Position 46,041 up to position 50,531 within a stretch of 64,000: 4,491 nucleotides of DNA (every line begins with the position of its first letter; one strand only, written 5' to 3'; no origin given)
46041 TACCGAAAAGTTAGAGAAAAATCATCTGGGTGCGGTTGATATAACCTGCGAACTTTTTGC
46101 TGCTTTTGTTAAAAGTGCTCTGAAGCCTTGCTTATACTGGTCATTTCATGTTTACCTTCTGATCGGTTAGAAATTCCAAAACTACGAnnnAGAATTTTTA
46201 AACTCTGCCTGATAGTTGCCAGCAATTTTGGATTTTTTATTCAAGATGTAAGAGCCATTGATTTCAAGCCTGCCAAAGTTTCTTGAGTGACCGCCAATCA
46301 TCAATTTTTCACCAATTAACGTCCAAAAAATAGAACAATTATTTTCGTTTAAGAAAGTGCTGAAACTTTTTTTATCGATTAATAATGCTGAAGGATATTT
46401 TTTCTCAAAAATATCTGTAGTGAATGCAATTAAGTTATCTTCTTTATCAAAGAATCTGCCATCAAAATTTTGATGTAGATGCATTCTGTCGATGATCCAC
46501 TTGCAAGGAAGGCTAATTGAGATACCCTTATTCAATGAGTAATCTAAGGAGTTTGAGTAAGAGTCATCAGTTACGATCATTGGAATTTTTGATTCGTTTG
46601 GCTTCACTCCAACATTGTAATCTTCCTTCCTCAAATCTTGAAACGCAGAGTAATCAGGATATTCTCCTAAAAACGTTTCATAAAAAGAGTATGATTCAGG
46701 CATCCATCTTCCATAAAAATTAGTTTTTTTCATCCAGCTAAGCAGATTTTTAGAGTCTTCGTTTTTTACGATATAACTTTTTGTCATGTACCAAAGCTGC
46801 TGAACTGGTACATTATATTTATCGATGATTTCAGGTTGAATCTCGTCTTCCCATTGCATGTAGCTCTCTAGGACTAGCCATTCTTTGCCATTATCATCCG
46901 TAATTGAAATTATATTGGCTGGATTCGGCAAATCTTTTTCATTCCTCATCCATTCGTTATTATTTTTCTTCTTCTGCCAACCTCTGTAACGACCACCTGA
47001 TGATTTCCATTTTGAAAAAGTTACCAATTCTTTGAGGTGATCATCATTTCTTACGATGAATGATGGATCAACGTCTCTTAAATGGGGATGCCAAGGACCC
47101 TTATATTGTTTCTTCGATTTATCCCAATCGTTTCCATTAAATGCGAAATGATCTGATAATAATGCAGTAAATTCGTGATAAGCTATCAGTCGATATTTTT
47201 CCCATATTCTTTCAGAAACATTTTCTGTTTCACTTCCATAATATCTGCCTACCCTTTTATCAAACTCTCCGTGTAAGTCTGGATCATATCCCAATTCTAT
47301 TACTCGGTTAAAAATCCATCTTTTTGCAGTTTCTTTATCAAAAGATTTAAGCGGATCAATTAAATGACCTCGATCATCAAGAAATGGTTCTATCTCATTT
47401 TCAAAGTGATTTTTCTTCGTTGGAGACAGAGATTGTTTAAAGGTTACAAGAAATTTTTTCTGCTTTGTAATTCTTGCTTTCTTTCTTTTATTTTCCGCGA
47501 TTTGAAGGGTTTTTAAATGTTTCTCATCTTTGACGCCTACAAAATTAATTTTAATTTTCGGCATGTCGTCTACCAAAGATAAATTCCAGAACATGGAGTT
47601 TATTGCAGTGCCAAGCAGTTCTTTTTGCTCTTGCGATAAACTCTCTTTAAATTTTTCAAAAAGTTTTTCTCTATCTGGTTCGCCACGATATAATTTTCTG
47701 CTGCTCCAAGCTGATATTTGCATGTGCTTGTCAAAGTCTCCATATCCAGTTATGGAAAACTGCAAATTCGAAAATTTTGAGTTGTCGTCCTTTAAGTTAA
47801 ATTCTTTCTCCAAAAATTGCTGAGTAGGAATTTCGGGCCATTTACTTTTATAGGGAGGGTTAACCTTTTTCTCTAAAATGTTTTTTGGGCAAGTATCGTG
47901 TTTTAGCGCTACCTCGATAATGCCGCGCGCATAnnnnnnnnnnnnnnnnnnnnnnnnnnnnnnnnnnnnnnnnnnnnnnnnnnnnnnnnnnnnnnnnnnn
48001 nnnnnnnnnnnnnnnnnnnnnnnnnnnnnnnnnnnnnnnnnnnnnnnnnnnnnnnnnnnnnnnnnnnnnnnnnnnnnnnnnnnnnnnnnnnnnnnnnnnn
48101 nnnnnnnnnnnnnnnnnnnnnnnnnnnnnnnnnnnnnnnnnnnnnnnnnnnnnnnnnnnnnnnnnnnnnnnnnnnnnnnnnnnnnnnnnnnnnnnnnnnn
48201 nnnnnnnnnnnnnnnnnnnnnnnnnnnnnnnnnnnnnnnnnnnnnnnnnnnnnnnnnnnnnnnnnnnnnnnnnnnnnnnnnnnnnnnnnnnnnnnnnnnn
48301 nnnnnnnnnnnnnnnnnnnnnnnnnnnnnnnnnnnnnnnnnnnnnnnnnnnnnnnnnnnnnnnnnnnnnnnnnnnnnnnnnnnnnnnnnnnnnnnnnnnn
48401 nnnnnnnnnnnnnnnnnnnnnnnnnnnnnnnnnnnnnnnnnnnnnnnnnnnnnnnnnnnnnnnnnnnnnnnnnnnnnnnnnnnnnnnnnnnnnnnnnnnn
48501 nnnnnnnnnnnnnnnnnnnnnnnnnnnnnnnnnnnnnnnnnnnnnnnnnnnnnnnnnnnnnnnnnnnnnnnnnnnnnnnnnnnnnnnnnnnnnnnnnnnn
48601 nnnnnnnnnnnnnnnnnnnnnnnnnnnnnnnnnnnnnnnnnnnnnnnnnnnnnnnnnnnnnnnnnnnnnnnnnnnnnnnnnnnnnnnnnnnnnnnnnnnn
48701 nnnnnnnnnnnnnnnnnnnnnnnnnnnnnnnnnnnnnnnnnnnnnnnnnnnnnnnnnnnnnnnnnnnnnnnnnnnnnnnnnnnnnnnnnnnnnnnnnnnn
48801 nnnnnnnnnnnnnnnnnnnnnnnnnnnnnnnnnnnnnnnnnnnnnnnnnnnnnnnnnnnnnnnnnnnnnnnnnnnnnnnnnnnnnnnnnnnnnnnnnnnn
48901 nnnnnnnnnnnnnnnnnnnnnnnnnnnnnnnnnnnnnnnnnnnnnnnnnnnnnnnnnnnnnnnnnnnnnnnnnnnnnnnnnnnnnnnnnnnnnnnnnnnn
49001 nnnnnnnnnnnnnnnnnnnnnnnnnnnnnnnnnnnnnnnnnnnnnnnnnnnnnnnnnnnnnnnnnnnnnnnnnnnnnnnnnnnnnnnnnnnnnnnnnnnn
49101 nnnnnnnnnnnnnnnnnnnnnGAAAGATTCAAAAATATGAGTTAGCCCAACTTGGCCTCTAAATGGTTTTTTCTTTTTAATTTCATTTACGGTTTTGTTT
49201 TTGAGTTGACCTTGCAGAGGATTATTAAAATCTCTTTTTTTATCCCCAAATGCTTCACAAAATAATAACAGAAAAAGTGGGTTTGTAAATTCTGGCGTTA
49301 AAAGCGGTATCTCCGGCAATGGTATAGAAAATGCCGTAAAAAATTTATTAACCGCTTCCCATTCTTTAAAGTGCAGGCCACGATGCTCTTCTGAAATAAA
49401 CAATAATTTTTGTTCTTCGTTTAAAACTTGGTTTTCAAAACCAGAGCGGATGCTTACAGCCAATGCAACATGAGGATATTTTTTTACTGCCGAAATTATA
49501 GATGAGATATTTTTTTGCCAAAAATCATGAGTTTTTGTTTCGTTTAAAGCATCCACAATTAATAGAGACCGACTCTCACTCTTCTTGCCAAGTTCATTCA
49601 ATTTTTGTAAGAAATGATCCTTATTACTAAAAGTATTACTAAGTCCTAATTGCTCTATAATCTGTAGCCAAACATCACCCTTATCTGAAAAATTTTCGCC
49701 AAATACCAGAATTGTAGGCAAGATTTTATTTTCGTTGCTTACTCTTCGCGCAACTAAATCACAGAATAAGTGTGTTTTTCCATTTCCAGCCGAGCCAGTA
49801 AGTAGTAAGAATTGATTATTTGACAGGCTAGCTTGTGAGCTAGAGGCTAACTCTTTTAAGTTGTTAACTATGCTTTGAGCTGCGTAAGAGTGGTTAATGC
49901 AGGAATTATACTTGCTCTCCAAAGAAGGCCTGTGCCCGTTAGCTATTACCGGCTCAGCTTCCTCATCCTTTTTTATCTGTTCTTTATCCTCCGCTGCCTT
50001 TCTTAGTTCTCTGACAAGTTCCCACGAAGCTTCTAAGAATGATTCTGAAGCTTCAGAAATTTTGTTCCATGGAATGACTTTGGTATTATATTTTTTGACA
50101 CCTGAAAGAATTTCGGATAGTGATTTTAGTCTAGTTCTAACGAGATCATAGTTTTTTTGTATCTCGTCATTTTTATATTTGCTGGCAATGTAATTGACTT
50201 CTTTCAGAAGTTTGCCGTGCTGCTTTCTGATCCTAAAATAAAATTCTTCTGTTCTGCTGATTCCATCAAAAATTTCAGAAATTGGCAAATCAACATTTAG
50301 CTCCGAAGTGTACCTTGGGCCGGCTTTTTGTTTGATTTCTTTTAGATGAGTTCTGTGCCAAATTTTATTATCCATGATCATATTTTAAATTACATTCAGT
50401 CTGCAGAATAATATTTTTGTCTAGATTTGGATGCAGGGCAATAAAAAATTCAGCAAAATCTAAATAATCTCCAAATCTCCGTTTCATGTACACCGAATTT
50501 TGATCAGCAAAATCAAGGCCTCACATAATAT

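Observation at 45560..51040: Island cassette 2: a solitary 1397-aa STAND-like NTPase bracketed by ~550-bp direct repeats and a 24-bp inverted repeat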

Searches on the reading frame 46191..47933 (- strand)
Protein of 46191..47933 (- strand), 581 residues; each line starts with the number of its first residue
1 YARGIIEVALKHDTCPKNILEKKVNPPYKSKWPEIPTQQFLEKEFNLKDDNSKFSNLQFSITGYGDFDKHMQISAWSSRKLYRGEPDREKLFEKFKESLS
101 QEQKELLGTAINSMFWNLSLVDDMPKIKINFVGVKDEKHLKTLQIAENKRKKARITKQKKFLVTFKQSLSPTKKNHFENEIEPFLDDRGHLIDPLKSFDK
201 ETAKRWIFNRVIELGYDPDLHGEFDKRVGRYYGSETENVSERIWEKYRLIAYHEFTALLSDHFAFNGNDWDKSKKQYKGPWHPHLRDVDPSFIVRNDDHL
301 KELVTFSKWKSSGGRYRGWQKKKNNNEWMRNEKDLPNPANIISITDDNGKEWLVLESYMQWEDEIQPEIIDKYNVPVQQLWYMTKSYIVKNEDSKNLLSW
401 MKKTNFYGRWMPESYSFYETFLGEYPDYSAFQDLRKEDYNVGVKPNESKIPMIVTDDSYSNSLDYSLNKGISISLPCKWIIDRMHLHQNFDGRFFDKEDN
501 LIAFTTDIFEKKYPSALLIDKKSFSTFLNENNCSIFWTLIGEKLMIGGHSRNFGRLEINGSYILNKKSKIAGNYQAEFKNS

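Call 35: search_solved_structures(query=window:46191-47933:-, max_evalue=0.001, show_alignments=1)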
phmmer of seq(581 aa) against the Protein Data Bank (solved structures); distinct sequences matched with E-value up to 0.001: 1.
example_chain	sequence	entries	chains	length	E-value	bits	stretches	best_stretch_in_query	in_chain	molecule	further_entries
9o4e_A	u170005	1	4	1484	1.7e-74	254.8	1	1-578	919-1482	AVAST type 2 anti-phage system protein Avs2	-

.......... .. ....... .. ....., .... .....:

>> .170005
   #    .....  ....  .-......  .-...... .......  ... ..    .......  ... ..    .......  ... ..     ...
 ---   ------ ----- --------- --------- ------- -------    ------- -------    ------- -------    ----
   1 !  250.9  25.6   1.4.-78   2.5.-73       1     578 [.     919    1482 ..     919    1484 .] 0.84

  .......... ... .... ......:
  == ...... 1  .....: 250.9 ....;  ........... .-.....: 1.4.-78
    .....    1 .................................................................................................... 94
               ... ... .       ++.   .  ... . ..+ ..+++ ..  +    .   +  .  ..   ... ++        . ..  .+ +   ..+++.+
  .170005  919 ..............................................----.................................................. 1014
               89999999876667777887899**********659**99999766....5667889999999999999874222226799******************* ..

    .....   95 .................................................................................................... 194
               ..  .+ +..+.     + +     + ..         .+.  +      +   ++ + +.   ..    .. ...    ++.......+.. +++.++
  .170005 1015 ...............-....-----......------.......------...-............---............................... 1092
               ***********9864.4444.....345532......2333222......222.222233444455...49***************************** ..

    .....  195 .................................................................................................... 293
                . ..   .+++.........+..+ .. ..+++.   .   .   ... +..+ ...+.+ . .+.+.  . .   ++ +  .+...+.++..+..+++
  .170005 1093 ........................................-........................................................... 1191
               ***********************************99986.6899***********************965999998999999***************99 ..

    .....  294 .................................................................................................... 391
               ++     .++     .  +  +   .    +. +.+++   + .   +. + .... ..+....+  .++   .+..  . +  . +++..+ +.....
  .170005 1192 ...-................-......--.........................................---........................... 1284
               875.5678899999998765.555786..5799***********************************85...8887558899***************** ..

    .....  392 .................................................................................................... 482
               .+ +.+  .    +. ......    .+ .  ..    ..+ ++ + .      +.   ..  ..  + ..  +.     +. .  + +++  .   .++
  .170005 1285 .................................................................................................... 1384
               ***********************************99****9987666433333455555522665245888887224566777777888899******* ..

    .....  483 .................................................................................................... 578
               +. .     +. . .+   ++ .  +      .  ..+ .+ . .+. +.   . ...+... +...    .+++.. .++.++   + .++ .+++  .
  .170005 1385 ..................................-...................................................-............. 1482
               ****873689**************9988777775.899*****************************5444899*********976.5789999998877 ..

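Call 88: predict_structure(alignment_id=A4)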
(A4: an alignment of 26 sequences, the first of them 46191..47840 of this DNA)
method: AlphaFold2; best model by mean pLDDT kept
length: 550 residues; sequences in the alignment: 26
mean_pLDDT: 64.0   pTM: 0.48
mean pLDDT of the five models: 64.0, 62.6, 60.9, 60.0, 57.4
residues with pLDDT >= 90: 51; 70-90: 208; 50-70: 121; < 50: 170
segments of 3 or more residues with pLDDT < 50: 24-39, 83-104, 201-210, 237-266, 288-298, 335-338, 379-442, 516-521
pLDDT, mean of each block of 10 residues (from residue 1): 74 66 48 43 74 78 92 87 44 35 56 75 82 93 93 83 82 81 73 55 42 65 69 57 39 35 42 73 56 49 75 89 82 53 61 79 72 57 29 29 32 34 37 27 57 70 83 68 77 90 85 57 74 88 74
secondary structure, 60 per line:
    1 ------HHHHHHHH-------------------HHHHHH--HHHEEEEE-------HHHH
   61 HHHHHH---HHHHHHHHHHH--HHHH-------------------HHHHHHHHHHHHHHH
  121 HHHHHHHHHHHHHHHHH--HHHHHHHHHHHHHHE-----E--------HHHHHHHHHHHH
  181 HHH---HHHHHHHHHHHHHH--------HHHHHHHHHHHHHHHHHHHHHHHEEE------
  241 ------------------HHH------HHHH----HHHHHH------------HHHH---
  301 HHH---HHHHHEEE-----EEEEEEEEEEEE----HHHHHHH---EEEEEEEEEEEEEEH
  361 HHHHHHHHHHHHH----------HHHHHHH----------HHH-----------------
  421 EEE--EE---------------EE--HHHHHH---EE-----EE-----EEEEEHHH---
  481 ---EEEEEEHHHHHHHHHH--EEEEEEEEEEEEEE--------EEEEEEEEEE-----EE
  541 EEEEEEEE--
elements in order: H7-14 H34-39 E45-49 H57-66 H70-80 H83-86 H106-137 H140-153 H169-183 H187-200 H209-231 E232-234 H268-271 H276-281 H294-297 H307-311 E312-314 E320-331 H336-342 E346-359 H360-373 H384-390 E421-423 H447-452 E470-474 E484-489 H490-499 E502-515 E524-533 E539-548

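Call 92: fold_search(model_id=the predicted structure, library=pdb)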
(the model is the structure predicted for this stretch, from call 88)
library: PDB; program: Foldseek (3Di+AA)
matches with E <= 10: 250; with E <= 0.001: 2
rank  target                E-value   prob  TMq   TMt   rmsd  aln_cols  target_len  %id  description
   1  8dgc_A                3.8e-05  1.00  0.26  0.09  13.4       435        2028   13  Avs3 bound to phage PhiV-1 terminase (released 2022-08-03)
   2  8dgc_B                5.4e-05  1.00  0.24  0.09  12.7       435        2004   14  Avs3 bound to phage PhiV-1 terminase (released 2022-08-03)
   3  4hj1_B                4.0e-01  0.01  0.05  0.06  36.3       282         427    7  Crystal structure of glycoprotein C from Rift Valley Fever Virus (glycosylated) (released 2013-01-16)
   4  4p1x_C                5.9e-01  0.03  0.10  0.15  23.1       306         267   10  Crystal structure of staphylococcal LUK prepore (released 2014-10-01)
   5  4hjc                  8.7e-01  0.01  0.05  0.07  34.0       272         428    8  Crystal structure of glycoprotein C from Rift Valley Fever Virus (non-glycosylated) (released 2013-01-16)
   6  3kpt_A                9.2e-01  0.04  0.09  0.13  18.0       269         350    8  Crystal structure of BcpA, the major pilin subunit of Bacillus cereus (released 2009-11-24)
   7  9p8l_B                1.1e+00  0.25  0.06  0.30   3.6        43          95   12  Structure of Lockin in complex with 3'cADPR (released 2025-07-30)
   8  4jdz_A                1.4e+00  0.02  0.08  0.09  19.1       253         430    7  Structures of SdrD from Staphylococcus aureus reveal the molecular mechanism of how the cell surface receptors recogni (released 2013-06-19)
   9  9p8l_A                1.5e+00  0.21  0.06  0.31   3.6        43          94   12  Structure of Lockin in complex with 3'cADPR (released 2025-07-30)
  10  8uqf_A                1.5e+00  0.10  0.07  0.27  15.1       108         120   12  Crystal structure of designed cortisol-binding protein hcy129_mpnn5 (released 2024-11-20)
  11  9gcz_A                1.5e+00  0.02  0.07  0.08  16.4       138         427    9  XusB lipoprotein bound to ferric enterobactin (released 2025-08-13)
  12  7c5x_B                1.6e+00  0.28  0.07  0.08   4.3        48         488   12  Crystal structure of the iota-carbonic anhydrase from eukaryotic microalga complexed with bicarbonate (released 2021-04-28)
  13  4xfp_A                1.6e+00  0.18  0.07  0.13   7.9        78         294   10  Crystal Structure of Highly Active Mutant of Bacillus sp. TB-90 Urate Oxidase (released 2016-01-13)
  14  7c5y_B                1.9e+00  0.25  0.07  0.08   4.3        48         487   12  Crystal structure of the iota-carbonic anhydrase from eukaryotic microalga complexed with iodide (released 2021-04-28)
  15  8k3s_A                1.9e+00  0.05  0.09  0.10  14.3       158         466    9  Structure of PKD2-F604P complex (released 2024-04-03)
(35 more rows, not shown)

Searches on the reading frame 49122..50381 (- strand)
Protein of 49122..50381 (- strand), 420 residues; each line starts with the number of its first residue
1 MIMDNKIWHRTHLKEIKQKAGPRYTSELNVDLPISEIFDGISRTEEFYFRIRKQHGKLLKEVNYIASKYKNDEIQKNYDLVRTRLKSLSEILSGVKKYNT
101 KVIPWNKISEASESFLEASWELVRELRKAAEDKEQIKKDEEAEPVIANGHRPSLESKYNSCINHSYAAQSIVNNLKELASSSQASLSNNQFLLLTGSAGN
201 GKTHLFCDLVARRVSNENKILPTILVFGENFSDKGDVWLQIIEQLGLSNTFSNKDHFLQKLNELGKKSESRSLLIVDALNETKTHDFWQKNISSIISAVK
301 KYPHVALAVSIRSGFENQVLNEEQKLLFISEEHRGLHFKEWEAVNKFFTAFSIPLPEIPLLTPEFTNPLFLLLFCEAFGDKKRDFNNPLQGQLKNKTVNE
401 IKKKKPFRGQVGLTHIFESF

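Call 90: predict_structure(alignment_id=A5)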
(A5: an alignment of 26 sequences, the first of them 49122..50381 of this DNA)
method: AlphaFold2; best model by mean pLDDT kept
length: 420 residues; sequences in the alignment: 26
mean_pLDDT: 81.1   pTM: 0.74
mean pLDDT of the five models: 81.1, 79.8, 79.4, 79.0, 78.7
residues with pLDDT >= 90: 244; 70-90: 68; 50-70: 43; < 50: 65
segments of 3 or more residues with pLDDT < 50: 337-344, 355-362, 364-366, 377-420
pLDDT, mean of each block of 10 residues (from residue 1): 85 93 66 71 93 97 93 97 98 94 97 98 96 85 68 87 98 96 95 85 88 84 94 91 94 95 95 94 82 95 97 90 94 63 53 50 49 49 41 40 39 37
secondary structure, 60 per line:
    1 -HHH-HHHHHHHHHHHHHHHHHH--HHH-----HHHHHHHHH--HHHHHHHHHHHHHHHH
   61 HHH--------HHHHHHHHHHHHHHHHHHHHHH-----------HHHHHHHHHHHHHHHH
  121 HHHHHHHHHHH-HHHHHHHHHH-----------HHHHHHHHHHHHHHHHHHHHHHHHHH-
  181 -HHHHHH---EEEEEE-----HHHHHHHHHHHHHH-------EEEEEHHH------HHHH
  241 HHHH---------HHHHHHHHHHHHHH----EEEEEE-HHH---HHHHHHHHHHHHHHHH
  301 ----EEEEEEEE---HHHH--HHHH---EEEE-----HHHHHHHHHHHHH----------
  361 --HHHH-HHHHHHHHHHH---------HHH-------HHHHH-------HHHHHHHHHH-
elements in order: H6-23 H34-42 H45-63 H72-93 H105-131 H133-142 H154-179 H182-187 E191-196 H202-215 E223-227 H237-244 H254-267 E272-277 H285-300 E305-312 H316-319 H322-325 E329-332 H338-350 H363-366 H368-378 H398-402 H410-419

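Call 93: fold_search(model_id=the predicted structure, library=pdb)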
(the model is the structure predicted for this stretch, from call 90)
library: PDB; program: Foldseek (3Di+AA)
matches with E <= 10: 805; with E <= 0.001: 1
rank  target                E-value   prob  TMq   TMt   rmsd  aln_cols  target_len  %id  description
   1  7mbw_C                8.6e-04  1.00  0.24  0.23  26.4       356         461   13  Crystal structure of TnsC(1-503)A225V (released 2022-02-23)
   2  7jgs_B                3.3e-03  1.00  0.24  0.32   9.4       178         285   15  Structure of Drosophila ORC bound to poly(dA/dT) DNA and Cdc6 (conformation 2) (released 2020-09-09)
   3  7jgr_B                3.3e-03  1.00  0.24  0.33  13.8       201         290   15  Structure of Drosophila ORC bound to DNA (84 bp) and Cdc6 (released 2020-09-09)
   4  8i9t_CH               3.3e-03  0.47  0.13  0.12  27.1       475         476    9  Cryo-EM structure of a Chaetomium thermophilum pre-60S ribosomal subunit - State Dbp10-1 (released 2023-05-17)
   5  9gjp_B                5.3e-03  1.00  0.23  0.39   5.5       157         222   12  OCCM maturation intermediate stalled with an Arginine Finger mutation in Mcm5: Conformer 2 (released 2025-03-05)
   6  7oh3_b                5.8e-03  0.38  0.14  0.13  26.3       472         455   12  Nog1-TAP associated immature ribosomal particle population B from S. cerevisiae (released 2021-11-03)
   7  7tjf_B                6.6e-03  1.00  0.25  0.37   7.4       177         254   12  S. cerevisiae ORC bound to 84 bp ARS1 DNA (released 2023-01-18)
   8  9bcx_C                6.9e-03  1.00  0.24  0.29   5.4       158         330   11  Cryo-EM structure of the S. cerevisiae ORC-Cdc6-Mcm2-7-DNA complex with a fully closed Mcm2-Mcm5 DNA entry gate (released 2025-01-01)
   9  6wgc_B                7.3e-03  1.00  0.24  0.29   8.3       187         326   14  Atomic model of semi-attached mutant OCCM-DNA complex (ORC-Cdc6-Cdt1-Mcm2-7 with Mcm6 WHD truncation) (released 2020-07-15)
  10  7jpq_C                7.3e-03  1.00  0.28  0.21  26.0       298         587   12  ORC-O2-5: Human Origin Recognition Complex (ORC) with subunits 2,3,4,5 (released 2020-09-02)
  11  7tjh_B                7.6e-03  1.00  0.24  0.37   7.1       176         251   14  S. cerevisiae ORC bound to 84 bp ARS1 DNA and Cdc6 (state 1) with flexible Orc6 N-terminal domain (released 2022-10-05)
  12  3sc3_A                9.2e-03  1.00  0.25  0.44   8.4       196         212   16  Crystal structure of a Putative DNA replication regulator Hda (Sama_1916) from SHEWANELLA AMAZONENSIS SB2B at 3.00 A r (released 2011-07-13)
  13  7jps_C                9.2e-03  0.98  0.28  0.21  24.9       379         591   11  ORC-DNA: Human Origin Recognition Complex (ORC) with DNA bound in the core (released 2020-09-09)
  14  9gjw_B                9.6e-03  1.00  0.24  0.41   5.5       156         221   11  OCCM maturation intermediate stalled with an Arginine Finger mutation in Mcm2 (released 2025-03-05)
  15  7jpo_B                9.6e-03  1.00  0.23  0.40   5.6       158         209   17  ORC-O1AAA: Human Origin Recognition Complex (ORC) with dynamic/unresolved ORC2 WH (released 2020-09-02)
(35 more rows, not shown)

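Call 107: search_protein_representatives(protein=window:49122-50381:-)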
Query: 420 residues. Proteins with E-value up to 0.001 (for the whole library): 2375; up to 1e-10: 1809; up to 1e-30: 548. The best 150 are listed.
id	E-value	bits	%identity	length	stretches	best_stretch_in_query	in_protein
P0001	4.5e-274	924.9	100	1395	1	3-420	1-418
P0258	1.1e-111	390.2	51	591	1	5-387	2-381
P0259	2.1e-108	379.4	50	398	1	5-384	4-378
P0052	2.5e-108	379.1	53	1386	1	8-383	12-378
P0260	7.4e-105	367.7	48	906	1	3-420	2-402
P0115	7.5e-103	361.1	48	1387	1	4-419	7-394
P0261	1.9e-102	359.8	48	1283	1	5-420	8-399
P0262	1.5e-97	343.6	48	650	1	5-420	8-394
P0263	2.2e-94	333.2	50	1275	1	3-386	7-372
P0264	9.4e-93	327.8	45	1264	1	3-420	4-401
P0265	1.2e-89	317.7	43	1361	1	5-384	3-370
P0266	1.1e-87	311.1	45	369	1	8-373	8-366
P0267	2.5e-86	306.7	42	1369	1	5-384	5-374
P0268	3.4e-84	299.7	39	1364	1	7-420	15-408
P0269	4.0e-82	292.8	46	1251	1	4-386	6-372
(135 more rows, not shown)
